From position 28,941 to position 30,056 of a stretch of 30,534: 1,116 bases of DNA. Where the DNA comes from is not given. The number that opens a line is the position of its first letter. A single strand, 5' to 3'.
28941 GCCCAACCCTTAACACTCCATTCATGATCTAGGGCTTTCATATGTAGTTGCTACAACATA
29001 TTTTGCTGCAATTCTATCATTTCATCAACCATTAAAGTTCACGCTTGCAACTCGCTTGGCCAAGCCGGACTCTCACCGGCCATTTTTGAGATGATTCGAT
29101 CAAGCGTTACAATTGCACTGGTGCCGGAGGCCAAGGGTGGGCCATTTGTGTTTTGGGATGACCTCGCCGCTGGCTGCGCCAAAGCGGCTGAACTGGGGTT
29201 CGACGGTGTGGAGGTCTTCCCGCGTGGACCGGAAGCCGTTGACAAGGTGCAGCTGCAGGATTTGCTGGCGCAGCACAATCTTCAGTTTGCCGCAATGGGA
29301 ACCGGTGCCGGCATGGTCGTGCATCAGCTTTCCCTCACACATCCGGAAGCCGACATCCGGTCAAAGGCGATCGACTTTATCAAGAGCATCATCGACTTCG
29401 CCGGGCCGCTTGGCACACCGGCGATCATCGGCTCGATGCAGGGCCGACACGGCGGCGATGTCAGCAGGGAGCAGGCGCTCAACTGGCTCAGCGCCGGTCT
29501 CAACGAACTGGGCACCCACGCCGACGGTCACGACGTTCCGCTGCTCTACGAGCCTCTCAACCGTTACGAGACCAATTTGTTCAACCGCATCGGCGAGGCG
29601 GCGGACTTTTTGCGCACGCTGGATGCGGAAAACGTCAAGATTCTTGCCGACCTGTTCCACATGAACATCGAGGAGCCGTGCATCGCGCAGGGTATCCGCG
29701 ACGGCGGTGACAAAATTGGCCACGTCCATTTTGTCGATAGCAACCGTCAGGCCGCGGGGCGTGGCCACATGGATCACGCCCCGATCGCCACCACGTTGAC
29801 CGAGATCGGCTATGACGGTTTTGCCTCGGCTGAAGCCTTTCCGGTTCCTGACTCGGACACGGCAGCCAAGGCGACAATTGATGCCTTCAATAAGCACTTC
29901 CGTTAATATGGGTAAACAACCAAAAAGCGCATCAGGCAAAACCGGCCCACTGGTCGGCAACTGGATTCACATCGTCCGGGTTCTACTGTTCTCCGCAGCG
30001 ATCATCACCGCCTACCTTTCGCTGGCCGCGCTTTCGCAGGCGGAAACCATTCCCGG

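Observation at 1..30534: Highly iterated 16-bp perfect palindrome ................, about 1.1 copies per kb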

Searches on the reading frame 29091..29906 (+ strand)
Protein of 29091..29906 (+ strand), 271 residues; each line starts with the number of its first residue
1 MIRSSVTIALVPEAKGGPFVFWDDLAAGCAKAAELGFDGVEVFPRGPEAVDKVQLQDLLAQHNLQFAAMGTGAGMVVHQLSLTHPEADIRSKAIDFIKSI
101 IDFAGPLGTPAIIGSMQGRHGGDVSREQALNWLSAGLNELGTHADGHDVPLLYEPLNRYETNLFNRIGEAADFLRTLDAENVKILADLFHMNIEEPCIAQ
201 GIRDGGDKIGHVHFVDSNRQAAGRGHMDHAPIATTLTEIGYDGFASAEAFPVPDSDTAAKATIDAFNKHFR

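Call 8: search_protein_families(library=ncbifam, proteins=[window:29091-29906:+])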
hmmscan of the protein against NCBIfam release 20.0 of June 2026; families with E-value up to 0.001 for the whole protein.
window:29091-29906:+ (271 aa): 8 families
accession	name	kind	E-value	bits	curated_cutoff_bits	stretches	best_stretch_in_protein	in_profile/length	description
NF041099.2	keto_glucon_epim_IolO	equivalog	3.9e-73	246.1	300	1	14-268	12-266/269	5-keto-L-gluconate epimerase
NF051856.1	PsicseEpim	equivalog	3.1e-36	125.6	300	1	29-250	22-246/287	D-psicose 3-epimerase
TIGR03234.1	OH-pyruv-isom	equivalog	3.7e-24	85.4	353.45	1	25-257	16-248/254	hydroxypyruvate isomerase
NF043033.1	OxoTetrIsom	equivalog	4.2e-16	59.5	325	1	30-253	22-241/251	2-oxo-tetronate isomerase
NF007360.0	PRK09856.1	equivalog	1.7e-12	47.5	305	1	31-248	21-247/276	fructoselysine 3-epimerase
NF007444.0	PRK09997.1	equivalog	2.7e-12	46.7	465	1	24-254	16-246/258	hydroxypyruvate isomerase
TIGR04379.1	myo_inos_iolE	equivalog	2.7e-07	30.4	290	1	31-217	31-212/290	myo-inosose-2 dehydratase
NF007441.0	PRK09989.1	equivalog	0.00014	21.7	412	0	30-251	22-243/258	HPr family phosphocarrier protein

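Call 49: find_encoding_contigs(protein=window:29091-29906:+, flank=10000, max_places=3)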
Protein window:29091-29906:+ (271 aa): 23 contigs read that carry it; 3 places shown.
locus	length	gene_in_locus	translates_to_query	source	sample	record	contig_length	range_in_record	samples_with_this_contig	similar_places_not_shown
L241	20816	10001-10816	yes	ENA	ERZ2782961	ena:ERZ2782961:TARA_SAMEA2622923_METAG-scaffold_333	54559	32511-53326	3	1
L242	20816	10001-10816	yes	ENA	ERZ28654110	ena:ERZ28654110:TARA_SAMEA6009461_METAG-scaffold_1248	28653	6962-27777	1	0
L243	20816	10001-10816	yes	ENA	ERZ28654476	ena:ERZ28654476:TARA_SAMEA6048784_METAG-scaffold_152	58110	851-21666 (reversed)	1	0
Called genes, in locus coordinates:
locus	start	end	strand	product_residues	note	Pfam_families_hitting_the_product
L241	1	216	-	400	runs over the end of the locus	PF01098:FTSW_RODA_SPOVE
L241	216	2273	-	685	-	PF03717:PBP_dimer, PF00905:Transpeptidase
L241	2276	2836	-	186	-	-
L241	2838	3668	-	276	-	PF04085:MreC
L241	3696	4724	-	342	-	PF06723:MreB_Mbl, PF00022:Actin (faint), PF11104:PilM_2 (faint), PF00012:HSP70, PF14450:FtsA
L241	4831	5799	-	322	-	PF02129:Peptidase_S15 (faint), PF00135:COesterase, PF20434:BD-FAE, PF07859:Abhydrolase_3, PF00326:Peptidase_S9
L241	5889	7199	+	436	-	PF22244:GCE_fung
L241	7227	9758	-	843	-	PF13287:Fn3_assoc (faint), PF13290:CHB_HEX_C_1 (faint), PF08757:CotH, PF00932:LTD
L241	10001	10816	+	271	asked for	PF01261:AP_endonuc_2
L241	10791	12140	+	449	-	PF07884:VKOR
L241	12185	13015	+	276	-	PF00809:Pterin_bind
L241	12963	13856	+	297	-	PF02457:DAC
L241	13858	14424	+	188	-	-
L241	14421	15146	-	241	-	-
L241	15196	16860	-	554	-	-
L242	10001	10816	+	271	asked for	PF01261:AP_endonuc_2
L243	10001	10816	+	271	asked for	PF01261:AP_endonuc_2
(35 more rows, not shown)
